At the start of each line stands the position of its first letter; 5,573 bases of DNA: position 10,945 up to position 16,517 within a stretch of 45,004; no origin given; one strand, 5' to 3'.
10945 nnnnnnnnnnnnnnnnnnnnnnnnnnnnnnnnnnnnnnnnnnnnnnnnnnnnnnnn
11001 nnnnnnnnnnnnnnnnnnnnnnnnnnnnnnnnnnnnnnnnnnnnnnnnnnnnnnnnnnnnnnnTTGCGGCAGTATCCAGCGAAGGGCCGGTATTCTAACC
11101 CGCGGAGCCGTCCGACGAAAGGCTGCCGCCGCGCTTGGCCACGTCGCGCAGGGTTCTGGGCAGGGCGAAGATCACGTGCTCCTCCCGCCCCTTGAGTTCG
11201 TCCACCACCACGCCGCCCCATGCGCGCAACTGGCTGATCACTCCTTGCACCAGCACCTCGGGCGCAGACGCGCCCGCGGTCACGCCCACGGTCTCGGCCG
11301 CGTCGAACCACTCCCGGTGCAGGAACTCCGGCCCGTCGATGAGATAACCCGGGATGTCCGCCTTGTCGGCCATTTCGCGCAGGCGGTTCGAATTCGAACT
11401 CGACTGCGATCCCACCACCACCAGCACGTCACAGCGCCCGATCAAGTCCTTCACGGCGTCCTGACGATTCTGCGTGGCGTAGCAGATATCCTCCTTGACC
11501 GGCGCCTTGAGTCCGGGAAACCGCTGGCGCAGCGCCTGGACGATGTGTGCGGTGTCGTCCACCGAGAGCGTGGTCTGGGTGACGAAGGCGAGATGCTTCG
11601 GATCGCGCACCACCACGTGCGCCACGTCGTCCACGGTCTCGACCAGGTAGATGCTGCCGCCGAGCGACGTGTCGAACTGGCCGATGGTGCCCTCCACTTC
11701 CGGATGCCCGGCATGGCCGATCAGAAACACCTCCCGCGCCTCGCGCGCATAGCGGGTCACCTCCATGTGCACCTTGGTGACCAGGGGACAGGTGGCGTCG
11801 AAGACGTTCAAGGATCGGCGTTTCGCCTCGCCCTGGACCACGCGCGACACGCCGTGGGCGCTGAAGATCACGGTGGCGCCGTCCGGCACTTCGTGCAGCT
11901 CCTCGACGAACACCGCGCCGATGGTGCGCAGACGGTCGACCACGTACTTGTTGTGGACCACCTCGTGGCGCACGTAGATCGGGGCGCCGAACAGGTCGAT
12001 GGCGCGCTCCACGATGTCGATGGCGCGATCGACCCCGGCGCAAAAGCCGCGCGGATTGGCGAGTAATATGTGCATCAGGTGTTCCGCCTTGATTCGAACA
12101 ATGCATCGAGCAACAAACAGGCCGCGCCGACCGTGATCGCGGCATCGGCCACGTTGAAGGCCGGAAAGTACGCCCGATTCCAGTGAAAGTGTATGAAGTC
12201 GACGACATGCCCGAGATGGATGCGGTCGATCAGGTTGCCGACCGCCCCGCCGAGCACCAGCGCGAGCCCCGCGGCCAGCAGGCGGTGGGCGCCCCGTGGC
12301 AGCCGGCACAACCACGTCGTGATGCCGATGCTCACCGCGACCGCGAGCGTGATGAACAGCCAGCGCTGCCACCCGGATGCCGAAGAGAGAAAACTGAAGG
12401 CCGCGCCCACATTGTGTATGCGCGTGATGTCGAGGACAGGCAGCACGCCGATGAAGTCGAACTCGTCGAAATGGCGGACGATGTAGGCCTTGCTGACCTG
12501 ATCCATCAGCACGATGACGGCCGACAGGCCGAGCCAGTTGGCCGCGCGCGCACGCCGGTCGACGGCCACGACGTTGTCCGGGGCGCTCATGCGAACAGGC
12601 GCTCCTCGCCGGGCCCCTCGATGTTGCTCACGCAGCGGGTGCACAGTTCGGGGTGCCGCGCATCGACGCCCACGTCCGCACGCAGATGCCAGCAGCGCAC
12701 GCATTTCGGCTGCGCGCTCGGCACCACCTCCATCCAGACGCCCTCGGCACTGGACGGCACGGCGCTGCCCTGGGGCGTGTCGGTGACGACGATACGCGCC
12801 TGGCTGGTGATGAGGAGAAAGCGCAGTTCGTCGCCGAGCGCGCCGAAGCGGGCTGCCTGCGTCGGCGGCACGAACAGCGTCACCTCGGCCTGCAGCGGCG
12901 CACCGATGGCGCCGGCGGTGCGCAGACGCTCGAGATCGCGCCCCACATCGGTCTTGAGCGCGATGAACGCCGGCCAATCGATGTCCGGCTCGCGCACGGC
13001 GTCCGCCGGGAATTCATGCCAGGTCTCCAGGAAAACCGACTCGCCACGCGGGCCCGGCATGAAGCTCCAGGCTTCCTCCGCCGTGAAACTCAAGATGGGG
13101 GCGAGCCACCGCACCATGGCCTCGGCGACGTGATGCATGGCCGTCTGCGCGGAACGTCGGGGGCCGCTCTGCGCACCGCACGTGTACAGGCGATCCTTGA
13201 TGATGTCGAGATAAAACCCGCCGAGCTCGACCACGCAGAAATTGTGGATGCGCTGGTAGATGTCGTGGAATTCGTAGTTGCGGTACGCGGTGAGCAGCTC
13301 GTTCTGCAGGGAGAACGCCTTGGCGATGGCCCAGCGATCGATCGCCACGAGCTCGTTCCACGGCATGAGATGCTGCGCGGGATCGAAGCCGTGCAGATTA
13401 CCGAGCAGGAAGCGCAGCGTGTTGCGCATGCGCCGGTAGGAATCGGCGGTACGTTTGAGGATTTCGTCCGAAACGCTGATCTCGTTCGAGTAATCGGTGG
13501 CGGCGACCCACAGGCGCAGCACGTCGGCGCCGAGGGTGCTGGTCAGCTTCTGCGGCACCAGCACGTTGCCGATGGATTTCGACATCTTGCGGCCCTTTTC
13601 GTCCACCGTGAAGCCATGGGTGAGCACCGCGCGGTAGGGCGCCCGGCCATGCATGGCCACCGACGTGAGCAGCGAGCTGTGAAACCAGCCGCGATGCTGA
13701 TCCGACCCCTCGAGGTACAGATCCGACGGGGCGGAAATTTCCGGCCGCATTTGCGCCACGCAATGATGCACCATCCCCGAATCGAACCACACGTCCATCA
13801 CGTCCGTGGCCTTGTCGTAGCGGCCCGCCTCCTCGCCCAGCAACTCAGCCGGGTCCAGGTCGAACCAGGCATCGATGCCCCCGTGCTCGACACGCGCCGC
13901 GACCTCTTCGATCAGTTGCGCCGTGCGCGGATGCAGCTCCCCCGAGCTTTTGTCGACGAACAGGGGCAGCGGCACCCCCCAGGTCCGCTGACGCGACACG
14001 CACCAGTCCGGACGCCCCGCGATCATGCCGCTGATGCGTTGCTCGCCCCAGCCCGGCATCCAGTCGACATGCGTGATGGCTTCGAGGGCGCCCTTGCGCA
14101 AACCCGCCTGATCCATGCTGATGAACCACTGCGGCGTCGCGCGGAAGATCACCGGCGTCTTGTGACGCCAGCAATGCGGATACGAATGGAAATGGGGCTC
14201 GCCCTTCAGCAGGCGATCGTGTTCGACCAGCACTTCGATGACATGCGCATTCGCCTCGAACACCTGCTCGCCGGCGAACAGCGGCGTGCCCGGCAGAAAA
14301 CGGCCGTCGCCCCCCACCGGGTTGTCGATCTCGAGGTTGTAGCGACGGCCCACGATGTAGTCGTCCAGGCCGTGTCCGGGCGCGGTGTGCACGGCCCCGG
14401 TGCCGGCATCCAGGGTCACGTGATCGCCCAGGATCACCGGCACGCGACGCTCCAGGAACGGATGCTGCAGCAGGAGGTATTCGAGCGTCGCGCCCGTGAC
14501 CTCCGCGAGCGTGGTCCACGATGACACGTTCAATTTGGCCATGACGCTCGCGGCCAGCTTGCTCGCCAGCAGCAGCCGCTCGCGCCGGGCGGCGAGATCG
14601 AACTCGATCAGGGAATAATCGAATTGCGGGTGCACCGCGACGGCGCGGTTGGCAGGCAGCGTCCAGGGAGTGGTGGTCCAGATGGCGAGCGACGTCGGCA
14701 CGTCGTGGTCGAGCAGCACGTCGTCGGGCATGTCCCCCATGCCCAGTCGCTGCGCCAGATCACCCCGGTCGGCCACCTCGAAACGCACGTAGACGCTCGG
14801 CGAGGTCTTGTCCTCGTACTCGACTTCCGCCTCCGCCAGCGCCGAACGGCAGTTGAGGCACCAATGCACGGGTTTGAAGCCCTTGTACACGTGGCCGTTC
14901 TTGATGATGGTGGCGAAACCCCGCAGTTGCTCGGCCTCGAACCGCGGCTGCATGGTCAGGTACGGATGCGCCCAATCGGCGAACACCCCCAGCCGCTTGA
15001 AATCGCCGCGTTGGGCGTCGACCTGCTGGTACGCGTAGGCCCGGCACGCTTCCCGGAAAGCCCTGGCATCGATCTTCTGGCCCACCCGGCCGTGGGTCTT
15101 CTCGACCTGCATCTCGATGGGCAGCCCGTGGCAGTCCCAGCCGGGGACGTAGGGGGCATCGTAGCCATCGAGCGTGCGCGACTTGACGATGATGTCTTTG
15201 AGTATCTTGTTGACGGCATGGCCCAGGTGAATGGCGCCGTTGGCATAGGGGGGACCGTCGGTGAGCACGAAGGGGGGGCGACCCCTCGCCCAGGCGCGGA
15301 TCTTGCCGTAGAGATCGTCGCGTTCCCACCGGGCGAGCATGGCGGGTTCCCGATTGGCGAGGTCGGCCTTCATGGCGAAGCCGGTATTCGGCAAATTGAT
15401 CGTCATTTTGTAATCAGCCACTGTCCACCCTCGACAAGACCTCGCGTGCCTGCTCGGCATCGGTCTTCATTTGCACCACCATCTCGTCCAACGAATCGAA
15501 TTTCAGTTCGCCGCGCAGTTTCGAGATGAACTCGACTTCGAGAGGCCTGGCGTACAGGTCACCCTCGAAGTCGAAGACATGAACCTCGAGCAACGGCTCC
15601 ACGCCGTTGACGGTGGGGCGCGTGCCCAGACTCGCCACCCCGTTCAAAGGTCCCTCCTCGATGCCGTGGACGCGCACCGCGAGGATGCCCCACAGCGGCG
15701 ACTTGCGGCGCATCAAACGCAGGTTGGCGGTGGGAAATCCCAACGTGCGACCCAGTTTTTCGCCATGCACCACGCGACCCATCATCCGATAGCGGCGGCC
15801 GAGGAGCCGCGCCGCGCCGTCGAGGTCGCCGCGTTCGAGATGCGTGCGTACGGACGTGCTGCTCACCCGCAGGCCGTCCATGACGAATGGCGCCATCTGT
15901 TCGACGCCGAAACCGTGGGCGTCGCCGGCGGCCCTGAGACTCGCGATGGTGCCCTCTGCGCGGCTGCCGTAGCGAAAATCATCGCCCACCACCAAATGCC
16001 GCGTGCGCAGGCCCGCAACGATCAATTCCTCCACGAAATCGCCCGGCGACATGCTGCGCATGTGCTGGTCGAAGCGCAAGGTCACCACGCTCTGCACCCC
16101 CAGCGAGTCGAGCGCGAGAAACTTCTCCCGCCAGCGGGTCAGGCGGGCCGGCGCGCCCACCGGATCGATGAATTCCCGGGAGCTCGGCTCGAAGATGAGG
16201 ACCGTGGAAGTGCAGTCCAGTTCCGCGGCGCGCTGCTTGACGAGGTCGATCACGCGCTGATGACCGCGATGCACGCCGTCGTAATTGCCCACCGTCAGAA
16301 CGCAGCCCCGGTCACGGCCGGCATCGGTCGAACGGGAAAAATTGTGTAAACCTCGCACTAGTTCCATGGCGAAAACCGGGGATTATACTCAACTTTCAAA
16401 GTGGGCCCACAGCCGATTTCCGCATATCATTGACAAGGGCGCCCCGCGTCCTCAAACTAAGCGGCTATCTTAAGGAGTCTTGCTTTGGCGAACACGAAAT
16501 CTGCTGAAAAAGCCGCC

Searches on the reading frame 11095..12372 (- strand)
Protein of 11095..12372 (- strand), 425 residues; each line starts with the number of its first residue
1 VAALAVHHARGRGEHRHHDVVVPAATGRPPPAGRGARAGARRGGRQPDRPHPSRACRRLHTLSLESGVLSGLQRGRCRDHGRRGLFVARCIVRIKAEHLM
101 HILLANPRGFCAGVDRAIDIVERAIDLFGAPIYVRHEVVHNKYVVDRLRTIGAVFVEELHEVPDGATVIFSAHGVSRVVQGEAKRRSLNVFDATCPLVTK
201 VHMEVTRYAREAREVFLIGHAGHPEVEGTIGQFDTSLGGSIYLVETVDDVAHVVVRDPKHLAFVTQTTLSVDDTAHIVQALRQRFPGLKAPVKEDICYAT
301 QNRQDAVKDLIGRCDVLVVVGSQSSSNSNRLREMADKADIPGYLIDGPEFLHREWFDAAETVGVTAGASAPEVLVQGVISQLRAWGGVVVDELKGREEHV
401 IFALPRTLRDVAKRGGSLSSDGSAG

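Call 8: search_protein_families(library=pfam, proteins=[window:11095-12372:-], max_evalue=0.001)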
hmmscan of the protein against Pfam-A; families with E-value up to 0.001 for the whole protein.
window:11095-12372:- (425 aa): 1 family
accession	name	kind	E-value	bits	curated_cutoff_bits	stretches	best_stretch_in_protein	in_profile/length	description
PF02401.23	LYTB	-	2.4e-92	309.5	24.5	1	102-382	1-266/267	LytB protein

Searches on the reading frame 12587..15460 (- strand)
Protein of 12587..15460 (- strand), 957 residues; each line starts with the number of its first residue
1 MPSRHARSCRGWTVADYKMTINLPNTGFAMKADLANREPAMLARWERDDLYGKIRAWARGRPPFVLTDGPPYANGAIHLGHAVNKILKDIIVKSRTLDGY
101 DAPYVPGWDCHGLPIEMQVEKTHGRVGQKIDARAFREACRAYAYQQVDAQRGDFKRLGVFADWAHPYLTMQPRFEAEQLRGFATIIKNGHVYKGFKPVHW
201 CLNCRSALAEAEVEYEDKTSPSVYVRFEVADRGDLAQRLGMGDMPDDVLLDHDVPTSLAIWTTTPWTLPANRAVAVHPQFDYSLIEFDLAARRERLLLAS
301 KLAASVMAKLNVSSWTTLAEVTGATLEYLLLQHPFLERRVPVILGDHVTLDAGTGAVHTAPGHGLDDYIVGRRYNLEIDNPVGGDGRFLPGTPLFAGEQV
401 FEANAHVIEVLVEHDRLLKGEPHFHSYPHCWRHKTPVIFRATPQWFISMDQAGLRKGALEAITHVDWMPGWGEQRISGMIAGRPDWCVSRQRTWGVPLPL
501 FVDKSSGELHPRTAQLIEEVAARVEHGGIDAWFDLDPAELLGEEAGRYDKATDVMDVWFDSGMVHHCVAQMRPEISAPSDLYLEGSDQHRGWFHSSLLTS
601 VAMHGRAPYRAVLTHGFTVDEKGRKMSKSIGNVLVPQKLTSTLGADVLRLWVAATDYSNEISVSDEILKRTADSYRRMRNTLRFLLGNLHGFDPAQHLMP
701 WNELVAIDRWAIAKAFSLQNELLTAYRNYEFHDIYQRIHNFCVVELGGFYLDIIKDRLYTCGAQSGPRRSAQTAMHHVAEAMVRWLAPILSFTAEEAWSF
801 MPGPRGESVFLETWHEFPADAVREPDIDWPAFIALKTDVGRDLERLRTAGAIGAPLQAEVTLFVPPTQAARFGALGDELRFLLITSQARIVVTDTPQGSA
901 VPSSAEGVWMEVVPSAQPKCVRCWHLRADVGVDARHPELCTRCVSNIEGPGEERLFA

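Call 8: search_protein_families(library=pfam, proteins=[window:12587-15460:-], max_evalue=0.001)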
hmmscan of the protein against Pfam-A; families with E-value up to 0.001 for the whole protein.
window:12587-15460:- (957 aa): 7 families
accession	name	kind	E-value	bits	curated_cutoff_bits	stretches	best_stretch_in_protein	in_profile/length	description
PF00133.28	tRNA-synt_1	-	2.2e-140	468.5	22.7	1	41-663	2-413/414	tRNA synthetases class I (I, L, M and V)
PF08264.19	Anticodon_1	-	2.7e-26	92.7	25.1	1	708-861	1-147/148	Anticodon-binding domain of tRNA ligase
PF09334.17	tRNA-synt_1g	-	1.2e-20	74.1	20.1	2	66-214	3-136/391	tRNA synthetases class I (M)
PF06827.20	zf-FPG_IleRS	-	2.8e-09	37.1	21.3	1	919-946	3-30/30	Zinc finger found in FPG and IleRS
PF01406.26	tRNA-synt_1e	-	1.2e-07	31.9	27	1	577-671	206-299/301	tRNA synthetases class I (C) catalytic domain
PF13603.12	tRNA-synt_1_2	-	6.2e-06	26.3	25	1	301-380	60-138/185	Leucyl-tRNA synthetase, editing domain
PF01921.24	tRNA-synt_1f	-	2.3e-05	23.9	27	1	602-681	261-338/360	tRNA synthetases class I (K)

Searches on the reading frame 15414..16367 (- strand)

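Call 8: search_protein_families(library=pfam, proteins=[window:15414-16367:-], max_evalue=0.001)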
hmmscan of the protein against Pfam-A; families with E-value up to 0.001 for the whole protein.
window:15414-16367:- (317 aa): 2 families
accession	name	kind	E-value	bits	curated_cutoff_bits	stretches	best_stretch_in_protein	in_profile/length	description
PF06574.18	FAD_syn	-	8.6e-46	156.1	27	1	19-171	5-157/158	FAD synthetase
PF01687.23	Flavokinase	-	1.4e-37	129.1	19.6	1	189-311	1-124/124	Riboflavin kinase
